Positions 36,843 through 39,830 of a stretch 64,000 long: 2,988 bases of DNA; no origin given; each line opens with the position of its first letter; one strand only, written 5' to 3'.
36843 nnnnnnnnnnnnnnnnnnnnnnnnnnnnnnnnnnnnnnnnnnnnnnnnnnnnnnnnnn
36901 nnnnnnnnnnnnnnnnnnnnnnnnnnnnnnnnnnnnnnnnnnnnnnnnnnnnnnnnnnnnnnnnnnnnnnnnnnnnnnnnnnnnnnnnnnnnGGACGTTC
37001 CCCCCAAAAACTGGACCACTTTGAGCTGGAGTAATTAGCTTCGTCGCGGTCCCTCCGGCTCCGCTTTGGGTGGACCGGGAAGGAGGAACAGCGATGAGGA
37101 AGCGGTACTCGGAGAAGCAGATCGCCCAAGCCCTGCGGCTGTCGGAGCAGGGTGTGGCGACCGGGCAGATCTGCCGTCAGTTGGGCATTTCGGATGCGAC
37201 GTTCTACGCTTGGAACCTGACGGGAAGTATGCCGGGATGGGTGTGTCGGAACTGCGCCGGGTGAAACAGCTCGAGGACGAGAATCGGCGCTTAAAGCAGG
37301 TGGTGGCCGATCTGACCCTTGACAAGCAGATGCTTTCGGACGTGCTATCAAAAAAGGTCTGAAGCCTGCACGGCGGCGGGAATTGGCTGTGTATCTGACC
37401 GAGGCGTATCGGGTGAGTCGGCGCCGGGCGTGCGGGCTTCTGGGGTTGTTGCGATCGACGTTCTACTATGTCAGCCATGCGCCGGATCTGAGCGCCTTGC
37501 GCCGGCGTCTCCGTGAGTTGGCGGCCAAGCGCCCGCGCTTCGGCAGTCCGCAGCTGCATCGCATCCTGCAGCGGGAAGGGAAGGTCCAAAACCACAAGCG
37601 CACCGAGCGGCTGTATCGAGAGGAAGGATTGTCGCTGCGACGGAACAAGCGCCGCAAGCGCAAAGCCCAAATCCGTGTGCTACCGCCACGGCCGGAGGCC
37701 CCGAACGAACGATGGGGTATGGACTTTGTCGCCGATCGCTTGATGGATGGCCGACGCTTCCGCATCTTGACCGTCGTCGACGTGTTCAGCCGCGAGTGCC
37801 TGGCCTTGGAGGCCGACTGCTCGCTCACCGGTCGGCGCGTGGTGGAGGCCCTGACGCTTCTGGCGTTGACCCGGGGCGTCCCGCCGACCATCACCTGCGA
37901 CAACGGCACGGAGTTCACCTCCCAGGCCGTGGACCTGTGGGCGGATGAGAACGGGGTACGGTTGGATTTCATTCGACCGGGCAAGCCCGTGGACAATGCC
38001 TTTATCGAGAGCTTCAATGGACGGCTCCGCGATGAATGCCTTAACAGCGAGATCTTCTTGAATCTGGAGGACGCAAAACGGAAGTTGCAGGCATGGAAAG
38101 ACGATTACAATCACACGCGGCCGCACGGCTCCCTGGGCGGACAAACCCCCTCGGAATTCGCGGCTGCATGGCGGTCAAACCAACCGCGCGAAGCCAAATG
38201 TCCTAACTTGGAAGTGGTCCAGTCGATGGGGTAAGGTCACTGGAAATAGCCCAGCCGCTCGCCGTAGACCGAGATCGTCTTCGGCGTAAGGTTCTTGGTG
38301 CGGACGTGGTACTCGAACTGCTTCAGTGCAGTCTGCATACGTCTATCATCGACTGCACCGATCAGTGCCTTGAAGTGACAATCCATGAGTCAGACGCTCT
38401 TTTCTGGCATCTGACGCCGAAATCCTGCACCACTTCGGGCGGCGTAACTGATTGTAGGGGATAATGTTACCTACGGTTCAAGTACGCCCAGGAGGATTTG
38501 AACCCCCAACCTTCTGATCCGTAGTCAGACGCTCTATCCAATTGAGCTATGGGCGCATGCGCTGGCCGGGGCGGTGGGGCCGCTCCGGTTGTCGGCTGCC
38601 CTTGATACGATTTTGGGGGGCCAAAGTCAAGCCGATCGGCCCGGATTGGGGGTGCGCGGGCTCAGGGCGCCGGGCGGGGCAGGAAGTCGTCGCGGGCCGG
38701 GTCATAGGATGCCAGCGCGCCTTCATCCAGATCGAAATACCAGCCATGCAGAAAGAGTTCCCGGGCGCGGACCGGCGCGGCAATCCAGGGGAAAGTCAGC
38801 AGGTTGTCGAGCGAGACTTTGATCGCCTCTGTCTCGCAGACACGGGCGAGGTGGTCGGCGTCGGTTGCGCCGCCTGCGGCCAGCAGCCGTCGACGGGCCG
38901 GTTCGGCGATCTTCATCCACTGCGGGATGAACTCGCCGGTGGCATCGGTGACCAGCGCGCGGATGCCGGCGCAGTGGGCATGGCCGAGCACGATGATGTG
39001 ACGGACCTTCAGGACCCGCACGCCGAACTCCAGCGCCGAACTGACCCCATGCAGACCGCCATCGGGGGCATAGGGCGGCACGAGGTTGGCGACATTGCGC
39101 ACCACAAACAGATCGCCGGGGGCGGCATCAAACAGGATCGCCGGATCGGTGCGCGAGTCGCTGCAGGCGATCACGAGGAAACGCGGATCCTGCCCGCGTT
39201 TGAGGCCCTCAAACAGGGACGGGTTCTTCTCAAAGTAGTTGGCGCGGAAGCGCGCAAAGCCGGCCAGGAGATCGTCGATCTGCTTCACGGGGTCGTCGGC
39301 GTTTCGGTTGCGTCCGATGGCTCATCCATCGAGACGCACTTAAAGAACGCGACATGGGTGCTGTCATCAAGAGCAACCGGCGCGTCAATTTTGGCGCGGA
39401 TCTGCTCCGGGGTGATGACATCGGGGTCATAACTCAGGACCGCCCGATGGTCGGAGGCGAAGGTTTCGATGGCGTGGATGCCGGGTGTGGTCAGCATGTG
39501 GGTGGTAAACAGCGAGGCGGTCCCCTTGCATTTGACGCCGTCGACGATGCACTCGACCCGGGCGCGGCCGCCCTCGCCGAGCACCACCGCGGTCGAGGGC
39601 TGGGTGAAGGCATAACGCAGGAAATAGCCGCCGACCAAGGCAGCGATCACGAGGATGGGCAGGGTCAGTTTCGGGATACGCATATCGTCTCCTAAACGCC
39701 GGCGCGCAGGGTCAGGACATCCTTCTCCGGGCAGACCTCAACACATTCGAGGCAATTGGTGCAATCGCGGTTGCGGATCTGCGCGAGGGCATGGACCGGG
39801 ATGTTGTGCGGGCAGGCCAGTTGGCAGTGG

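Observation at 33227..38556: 5.2-kb islet at tRNA-Arg(ACG) bounded by an exact 50-bp direct repeat, with one T9SS-sorted cargo protein and a gutted integrase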

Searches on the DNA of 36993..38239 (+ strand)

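Call 100: search_dna_similar(query=window:36993-38239:+, collection=plasmids, mode=distant, max_rows=8)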
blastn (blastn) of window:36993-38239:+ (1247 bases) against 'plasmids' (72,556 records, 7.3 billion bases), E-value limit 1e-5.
Records with a match: 1206; places in all: 1590; records where one place covers at least 80% of the query: 7.
Best place of each record, by identity: 80-90% 9; 60-80% 1197.
By first word of the organism name: Klebsiella 742; Yersinia 75; Ralstonia 63; Rhizobium 60; Escherichia 37; Bradyrhizobium 26; Burkholderia 24; Enterobacter 13; Raoultella 10; Mycetohabitans 9; and 67 more.
By predicted mobility (MOB-suite, as given by PLSDB): conjugative 570; mobilizable 326; non-mobilizable 310.
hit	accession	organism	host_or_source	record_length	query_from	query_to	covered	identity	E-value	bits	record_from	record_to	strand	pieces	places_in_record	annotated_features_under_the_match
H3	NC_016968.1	Comamonas testosteroni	-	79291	88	1146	85%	64.6%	7e-35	157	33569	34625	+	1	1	IS3 family transposase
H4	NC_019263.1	Delftia acidovorans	-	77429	88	1146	85%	64.6%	7e-35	157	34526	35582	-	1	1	IS3 family transposase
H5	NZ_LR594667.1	Variovorax sp. SRS16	linuron-contaminated soil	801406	88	1146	85%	64.6%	7e-35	157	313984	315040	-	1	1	IS3 family transposase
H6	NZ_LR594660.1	Variovorax sp. PBL-H6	linuron-contaminated soil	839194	88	1146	85%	64.6%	7e-35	157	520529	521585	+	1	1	IS3 family transposase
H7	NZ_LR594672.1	Variovorax sp. PBL-E5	linuron-contaminated soil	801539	88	1146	85%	64.6%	7e-35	157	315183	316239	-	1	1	IS3 family transposase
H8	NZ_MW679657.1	Achromobacter sp.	-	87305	88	1146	85%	64.5%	1e-32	150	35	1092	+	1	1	none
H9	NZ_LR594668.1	Variovorax sp. SRS16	linuron-contaminated soil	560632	85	1146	85%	64.3%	5e-31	144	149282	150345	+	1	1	IS3 family transposase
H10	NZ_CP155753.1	Sphingomonas parapaucimobilis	Chinese cabbage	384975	101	1082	79%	65.5%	3e-40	175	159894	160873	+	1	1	IS3 family transposase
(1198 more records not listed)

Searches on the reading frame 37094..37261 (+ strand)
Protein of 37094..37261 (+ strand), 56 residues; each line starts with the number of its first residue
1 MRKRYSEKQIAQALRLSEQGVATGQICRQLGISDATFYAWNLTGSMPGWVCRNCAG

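Call 10: search_protein_families(library=pfam, proteins=[window:37094-37261:+], max_evalue=1)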
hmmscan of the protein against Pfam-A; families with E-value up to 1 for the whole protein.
window:37094-37261:+ (56 aa): 16 families
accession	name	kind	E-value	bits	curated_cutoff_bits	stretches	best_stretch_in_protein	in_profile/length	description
PF01527.26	HTH_Tnp_1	-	4.6e-12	46.4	24.1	1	2-40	4-43/75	Transposase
PF02796.21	HTH_7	-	1.4e-07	32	23.8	1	3-38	4-39/45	Helix-turn-helix domain of resolvase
PF13384.12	HTH_23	-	4.2e-07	30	24.6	1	5-40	2-37/50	Homeodomain-like domain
PF13551.12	HTH_29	-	1.1e-05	25.8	28.1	1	11-40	2-32/64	Winged helix-turn helix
PF00196.25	GerE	-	0.00088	19.3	23.5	2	14-36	11-33/57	Bacterial regulatory proteins, luxR family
PF06056.18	Terminase_5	-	0.0011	19.3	20.3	1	22-40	15-33/58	Putative ATPase subunit of terminase (gpP-like)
PF13518.12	HTH_28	-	0.0017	18.8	25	1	11-40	3-32/52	Helix-turn-helix domain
PF08281.18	Sigma70_r4_2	-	0.0023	18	25.7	1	5-22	27-44/54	Sigma-70, region 4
PF13022.12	HTH_Tnp_1_2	-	0.0027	18.2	27.9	1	6-41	9-47/122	Helix-turn-helix of insertion element transposase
PF07022.19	Phage_CI_repr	-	0.011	16.5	22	1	25-48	17-40/65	Bacteriophage CI repressor helix-turn-helix domain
PF22943.2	HTH_68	-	0.018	15.1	27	1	9-32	6-29/45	Putative helix-turn-helix domain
PF12728.13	HTH_17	-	0.028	15.1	27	0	24-40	5-21/51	Helix-turn-helix domain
PF13309.12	HTH_22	-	0.07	13.6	29.6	1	22-39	43-60/63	HTH domain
PF12840.13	HTH_20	-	0.084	13.3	27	1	12-38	11-36/51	Helix-turn-helix domain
PF07374.17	DUF1492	-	0.09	13.4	21.5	1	22-41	73-92/100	Protein of unknown function (DUF1492)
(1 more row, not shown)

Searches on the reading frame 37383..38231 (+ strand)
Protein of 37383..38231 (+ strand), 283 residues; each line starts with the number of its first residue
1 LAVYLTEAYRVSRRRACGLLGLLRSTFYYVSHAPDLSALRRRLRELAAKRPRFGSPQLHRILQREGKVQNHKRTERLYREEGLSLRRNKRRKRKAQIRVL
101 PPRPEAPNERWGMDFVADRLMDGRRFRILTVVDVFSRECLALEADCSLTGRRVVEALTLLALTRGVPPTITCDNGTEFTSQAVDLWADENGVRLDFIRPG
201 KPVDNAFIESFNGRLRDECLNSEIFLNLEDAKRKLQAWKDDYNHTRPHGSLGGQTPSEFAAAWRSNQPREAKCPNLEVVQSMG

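Call 10: search_protein_families(library=pfam, proteins=[window:37383-38231:+], max_evalue=1)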
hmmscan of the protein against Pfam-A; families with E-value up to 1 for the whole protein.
window:37383-38231:+ (283 aa): 5 families
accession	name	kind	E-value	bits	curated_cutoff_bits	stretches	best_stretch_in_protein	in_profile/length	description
PF13683.12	rve_3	-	1.9e-28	98.4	26.5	1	190-256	1-67/67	Integrase core domain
PF00665.32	rve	-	7.5e-21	74.7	32.6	1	105-202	2-102/102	Integrase core domain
PF13276.12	HTH_21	-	5.2e-09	36.6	28.1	1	39-91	6-60/60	HTH-like domain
PF13333.12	rve_2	-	1.4e-06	28.8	22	1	209-259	1-51/56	Integrase core domain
PF24764.1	rva_4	-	6.1e-05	23.3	26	1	106-232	6-131/194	Integrase core domain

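Call 11: search_protein_families(library=ncbifam, proteins=[window:37383-38231:+], max_evalue=1)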
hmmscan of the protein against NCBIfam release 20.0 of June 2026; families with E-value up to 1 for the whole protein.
window:37383-38231:+ (283 aa): 5 families
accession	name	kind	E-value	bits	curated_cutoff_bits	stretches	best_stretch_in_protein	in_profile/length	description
NF033516.0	transpos_IS3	equivalog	2.4e-71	241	160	1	10-259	100-368/369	IS3 family transposase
NF033577.2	transpos_IS481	equivalog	5.7e-39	134.3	224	1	39-258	63-282/284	IS481 family transposase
NF033546.1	transpos_IS21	equivalog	2.7e-10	40.3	160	1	34-260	48-283/294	IS21 family transposase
NF033563.0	transpos_IS30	equivalog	1.1e-07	31.8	80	1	67-217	90-238/267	IS30 family transposase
NF006918.0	PRK09409.1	subfamily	0.00062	19.4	597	1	42-273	55-298/301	IS2 transposase TnpB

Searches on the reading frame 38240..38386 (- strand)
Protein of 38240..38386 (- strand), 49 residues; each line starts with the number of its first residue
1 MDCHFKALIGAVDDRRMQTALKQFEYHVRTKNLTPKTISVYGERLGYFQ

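Call 10: search_protein_families(library=pfam, proteins=[window:38240-38386:-], max_evalue=1)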
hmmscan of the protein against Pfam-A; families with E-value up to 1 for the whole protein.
window:38240-38386:- (49 aa): 0 families

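Call 11: search_protein_families(library=ncbifam, proteins=[window:38240-38386:-], max_evalue=1)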
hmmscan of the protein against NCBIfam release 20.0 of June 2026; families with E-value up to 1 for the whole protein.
window:38240-38386:- (49 aa): 0 families

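Call 12: search_protein_families(library=phrogs, proteins=[window:38240-38386:-], max_evalue=10)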
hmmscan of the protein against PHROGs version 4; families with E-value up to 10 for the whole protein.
window:38240-38386:- (49 aa): 0 families

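Call 17: find_homologous_proteins(query=window:38240-38386:-, max_evalue=10)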
Query window:38240-38386:- (49 aa): 1 proteins with E <= 10 among 1 candidates.
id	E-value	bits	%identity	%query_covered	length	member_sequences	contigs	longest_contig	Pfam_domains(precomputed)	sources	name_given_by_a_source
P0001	4.8e-26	105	100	100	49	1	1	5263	-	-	-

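Call 18: search_solved_structures(query=window:38240-38386:-, max_evalue=10, show_alignments=3)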
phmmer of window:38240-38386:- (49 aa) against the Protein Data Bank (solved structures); distinct sequences matched with E-value up to 10: 0.

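Call 35: search_protein_representatives(protein=window:38240-38386:-)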
Query: 49 residues. Proteins with E-value up to 0.001 (for the whole library): 4; up to 1e-10: 2; up to 1e-30: 0. The best 4 are listed.
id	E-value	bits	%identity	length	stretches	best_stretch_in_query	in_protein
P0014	1.5e-14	68.3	69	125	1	1-48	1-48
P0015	3.6e-13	64.0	69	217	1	1-48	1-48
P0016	4.5e-07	45.2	53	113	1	4-48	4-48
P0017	4.7e-04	35.8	33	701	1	16-45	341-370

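Call 37: search_protein_families(library=pfam, proteins=[P0014, P0015, P0016, P0017], max_evalue=0.1)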
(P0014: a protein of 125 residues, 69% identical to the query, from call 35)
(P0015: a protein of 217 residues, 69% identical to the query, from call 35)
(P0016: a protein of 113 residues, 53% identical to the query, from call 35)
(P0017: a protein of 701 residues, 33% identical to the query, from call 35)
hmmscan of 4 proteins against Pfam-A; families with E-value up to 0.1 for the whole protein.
P0014 (125 aa): 4 families
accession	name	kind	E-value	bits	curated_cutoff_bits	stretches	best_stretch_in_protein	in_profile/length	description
PF13102.12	Phage_int_SAM_5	-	1.7e-11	44.8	22.3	1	30-112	14-98/98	Phage integrase SAM-like domain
PF02899.23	Phage_int_SAM_1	-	6.3e-10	39.6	22.3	1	27-101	7-82/83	Phage integrase, N-terminal SAM-like domain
PF13495.12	Phage_int_SAM_4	-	9.1e-06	26.4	27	1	21-103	2-83/85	Phage integrase, N-terminal SAM-like domain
PF18644.7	Phage_int_SAM_6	-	0.011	16.2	27.5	1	29-98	59-128/132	Phage integrase SAM-like domain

P0015 (217 aa): 4 families
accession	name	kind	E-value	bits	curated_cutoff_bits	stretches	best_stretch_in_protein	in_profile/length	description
PF18962.6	Por_Secre_tail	-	1.7e-11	44.7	27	1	136-213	2-73/75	Secretion system C-terminal sorting domain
PF13585.12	CHU_C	-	0.00064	20.2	27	1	155-212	28-80/86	CHU_C Type IX secretion signal domain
PF02899.23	Phage_int_SAM_1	-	0.0049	17.6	22.3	1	28-72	9-53/83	Phage integrase, N-terminal SAM-like domain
PF13495.12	Phage_int_SAM_4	-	0.0098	16.7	27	1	20-73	1-52/85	Phage integrase, N-terminal SAM-like domain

P0016 (113 aa): 4 families
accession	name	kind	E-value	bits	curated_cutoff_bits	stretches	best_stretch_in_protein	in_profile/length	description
PF13102.12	Phage_int_SAM_5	-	1.2e-05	26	22.3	1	28-98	10-82/98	Phage integrase SAM-like domain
PF13495.12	Phage_int_SAM_4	-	2.7e-05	24.9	27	1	27-95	8-75/85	Phage integrase, N-terminal SAM-like domain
PF02899.23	Phage_int_SAM_1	-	2.9e-05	24.7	22.3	1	31-95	12-76/83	Phage integrase, N-terminal SAM-like domain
PF12834.13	Phage_int_SAM_2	-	0.052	14.5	22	0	48-100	32-87/91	Phage integrase, N-terminal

P0017 (701 aa): 5 families
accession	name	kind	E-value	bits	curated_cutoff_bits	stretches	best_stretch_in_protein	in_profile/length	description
PF00271.37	Helicase_C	-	1.7e-16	60.9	23.5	1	531-641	3-110/110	Helicase conserved C-terminal domain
PF08975.16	2H-phosphodiest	-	2.1e-06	28.2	21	0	22-48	29-55/116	Domain of unknown function (DUF1868)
PF00176.29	SNF2-rel_dom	-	2.5e-06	27.2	24.9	1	2-72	189-259/290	SNF2-related domain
PF11101.13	DUF2884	-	2.6e-06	27.7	30.6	0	315-344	6-35/228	Protein of unknown function (DUF2884)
PF02441.25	Flavoprotein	-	0.0094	16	22.7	0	571-600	5-34/162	Flavoprotein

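Call 38: find_encoding_contigs(protein=P0014, flank=10000, max_places=6)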
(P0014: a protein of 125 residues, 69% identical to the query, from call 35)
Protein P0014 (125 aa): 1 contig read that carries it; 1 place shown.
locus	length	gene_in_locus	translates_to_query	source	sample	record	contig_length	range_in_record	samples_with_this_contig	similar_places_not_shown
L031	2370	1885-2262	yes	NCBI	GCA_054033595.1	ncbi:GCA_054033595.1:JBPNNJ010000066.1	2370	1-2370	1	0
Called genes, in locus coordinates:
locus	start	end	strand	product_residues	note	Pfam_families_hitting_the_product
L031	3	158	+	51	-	?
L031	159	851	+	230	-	PF13353:Fer4_12 (weak), PF04055:Radical_SAM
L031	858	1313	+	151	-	PF01242:PTPS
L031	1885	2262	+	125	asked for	PF13102:Phage_int_SAM_5, PF13495:Phage_int_SAM_4 (weak), PF02899:Phage_int_SAM_1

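Call 39: find_encoding_contigs(protein=P0015, flank=10000, max_places=6)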
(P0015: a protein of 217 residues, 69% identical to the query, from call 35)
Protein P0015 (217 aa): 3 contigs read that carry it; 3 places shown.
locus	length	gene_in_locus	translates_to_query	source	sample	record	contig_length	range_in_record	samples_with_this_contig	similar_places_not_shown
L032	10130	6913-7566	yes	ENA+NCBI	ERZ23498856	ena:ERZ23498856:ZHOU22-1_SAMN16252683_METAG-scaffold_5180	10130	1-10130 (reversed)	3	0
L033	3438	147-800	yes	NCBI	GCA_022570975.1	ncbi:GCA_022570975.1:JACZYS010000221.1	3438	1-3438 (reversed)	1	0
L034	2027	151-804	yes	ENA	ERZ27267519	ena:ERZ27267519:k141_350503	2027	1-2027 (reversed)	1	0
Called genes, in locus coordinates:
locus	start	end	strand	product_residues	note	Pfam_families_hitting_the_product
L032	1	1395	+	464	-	?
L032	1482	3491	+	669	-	PF18962:Por_Secre_tail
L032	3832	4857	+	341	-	PF00481:PP2C, PF13672:PP2C_2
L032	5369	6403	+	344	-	PF14870:PSII_BNR (weak), PF02012:BNR (faint), PF14870:PSII_BNR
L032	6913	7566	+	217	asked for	PF18962:Por_Secre_tail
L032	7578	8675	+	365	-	-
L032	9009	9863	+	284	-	PF13229:Beta_helix (faint)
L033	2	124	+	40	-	?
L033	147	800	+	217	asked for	PF18962:Por_Secre_tail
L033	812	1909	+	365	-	-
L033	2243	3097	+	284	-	PF13229:Beta_helix (faint)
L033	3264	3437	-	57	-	?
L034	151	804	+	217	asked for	PF18962:Por_Secre_tail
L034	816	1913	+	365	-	-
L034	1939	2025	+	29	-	?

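Call 40: find_encoding_contigs(protein=P0016, flank=10000, max_places=6)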
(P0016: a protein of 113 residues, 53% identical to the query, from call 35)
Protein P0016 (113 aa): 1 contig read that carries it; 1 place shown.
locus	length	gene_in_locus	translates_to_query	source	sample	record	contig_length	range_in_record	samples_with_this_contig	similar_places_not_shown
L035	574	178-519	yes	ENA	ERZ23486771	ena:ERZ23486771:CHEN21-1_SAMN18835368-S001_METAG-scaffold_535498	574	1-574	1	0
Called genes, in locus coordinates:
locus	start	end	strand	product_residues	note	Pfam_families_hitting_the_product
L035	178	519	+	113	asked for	-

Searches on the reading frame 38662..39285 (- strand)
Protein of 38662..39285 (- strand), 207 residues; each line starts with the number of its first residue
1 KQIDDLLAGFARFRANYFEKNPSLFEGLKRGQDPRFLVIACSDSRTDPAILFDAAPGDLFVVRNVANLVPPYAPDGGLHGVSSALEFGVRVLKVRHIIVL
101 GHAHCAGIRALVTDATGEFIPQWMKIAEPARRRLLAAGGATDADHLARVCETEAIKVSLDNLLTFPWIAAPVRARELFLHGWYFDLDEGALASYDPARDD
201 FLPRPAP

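Call 16: search_protein_families(library=pfam, proteins=[window:38662-39285:-], max_evalue=0.01)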
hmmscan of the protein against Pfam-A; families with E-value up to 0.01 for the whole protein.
window:38662-39285:- (207 aa): 1 family
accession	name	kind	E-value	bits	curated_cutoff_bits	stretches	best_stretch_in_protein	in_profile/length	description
PF00484.24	Pro_CA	-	2.2e-44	151.9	25.7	1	37-190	2-155/156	Carbonic anhydrase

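Call 22: find_related_loci(query=window:38662-39285:-, collection=genome_contigs, flank=10000)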
Query window:38662-39285:- (207 aa) in genome_contigs; peptide patterns used: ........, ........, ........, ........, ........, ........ (x = any residue, [..] = any of these).
165 stretches matched a pattern; 29 encode a relative of the query (tblastn E <= 1e-3); 29 distinct loci.
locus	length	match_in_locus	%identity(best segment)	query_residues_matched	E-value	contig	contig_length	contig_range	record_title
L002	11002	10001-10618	84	1-206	6e-115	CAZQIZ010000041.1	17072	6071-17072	MAG TPA_asm: uncultured Ignavibacteria bacterium isolate binchicken_co274_130 genome assembly, contig: NODE_8497_length_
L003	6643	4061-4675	71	1-205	2e-94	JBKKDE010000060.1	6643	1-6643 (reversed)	MAG: Candidatus Zixiibacteriota bacterium isolate swi_bin.70 k127_2931354, whole genome shotgun sequence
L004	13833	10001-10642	55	3-203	6e-69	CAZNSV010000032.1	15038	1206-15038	MAG TPA_asm: uncultured Desulfovibrionaceae bacterium isolate SRP093185_co1_23 genome assembly, contig: NODE_2684_length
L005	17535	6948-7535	52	6-201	8e-68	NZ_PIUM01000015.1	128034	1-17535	Telmatospirillum siberiense strain 26-4b1 NODE_15_length_128099_cov_15.751953, whole genome shotgun sequence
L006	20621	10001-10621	51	1-203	2e-67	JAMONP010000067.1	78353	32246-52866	MAG: Desulfuromonadales bacterium isolate 4281-140_metabat2_scaf2bin.052 4281-140_scaffold_50_c1, whole genome shotgun s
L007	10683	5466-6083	52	2-203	1e-66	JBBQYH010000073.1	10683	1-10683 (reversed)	MAG: Burkholderiales bacterium isolate Co_metawrap_2156 Cmw_2156_k141_9386945_length_10683_cov_9.0000, whole genome shot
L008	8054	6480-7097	55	3-203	1e-66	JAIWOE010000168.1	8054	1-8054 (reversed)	MAG: Desulfovibrio sp. isolate W18 contig-93_8030, whole genome shotgun sequence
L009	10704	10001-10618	53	3-203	2e-66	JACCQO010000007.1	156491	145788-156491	MAG: Desulfovibrionaceae bacterium isolate MIC098Bin10 NODE_27_length_156491_cov_125.045552, whole genome shotgun sequen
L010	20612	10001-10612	52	1-201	8e-66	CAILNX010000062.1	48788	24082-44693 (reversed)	MAG: uncultured delta proteobacterium isolate AM-lipid-02-D7_bin-222 genome assembly, contig: bin-222:62/65, whole genom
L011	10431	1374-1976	53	6-203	6e-65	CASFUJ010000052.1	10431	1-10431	uncultured Desulfovibrionaceae bacterium isolate O38_L1_321321_idba_bin.168 genome assembly, contig: O38_L1_321321_idba_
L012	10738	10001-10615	49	1-201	3e-64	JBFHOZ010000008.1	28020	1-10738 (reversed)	MAG: Desulfuromonadales bacterium isolate Mix_sand08.2021.06.G.27 k141_955099_length_28020_cov_8.9920, whole genome shot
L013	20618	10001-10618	50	1-203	5e-64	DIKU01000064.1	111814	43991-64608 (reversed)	MAG TPA_asm: Pelobacter sp. UBA5610 UBA5610_contig_4140, whole genome shotgun sequence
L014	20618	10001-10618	51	1-203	1e-63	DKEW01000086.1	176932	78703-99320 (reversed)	MAG TPA_asm: Pelobacter sp. UBA6812 UBA6812_contig_10462, whole genome shotgun sequence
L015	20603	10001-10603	48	1-198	2e-63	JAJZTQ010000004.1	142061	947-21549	MAG: Proteobacteria bacterium isolate SKS3.bin83 NODE_138_length_142061_cov_38.684304, whole genome shotgun sequence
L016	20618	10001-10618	52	1-203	3e-62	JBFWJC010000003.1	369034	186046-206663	MAG: Pedobacter sp. isolate CA_2019_NHSR_12 NODE_40_length_369034_cov_24.628459_NHSR, whole genome shotgun sequence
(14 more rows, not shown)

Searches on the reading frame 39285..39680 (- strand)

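Call 10: search_protein_families(library=pfam, proteins=[window:39285-39680:-], max_evalue=1)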
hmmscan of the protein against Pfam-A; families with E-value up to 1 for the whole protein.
window:39285-39680:- (131 aa): 2 families
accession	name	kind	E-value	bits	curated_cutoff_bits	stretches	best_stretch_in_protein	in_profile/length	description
PF00403.32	HMA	-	8.4e-05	23.3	24.8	1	46-99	4-57/62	Heavy-metal-associated domain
PF19711.4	DUF6207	-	0.22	11.6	25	0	62-85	8-31/67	Family of unknown function (DUF6207)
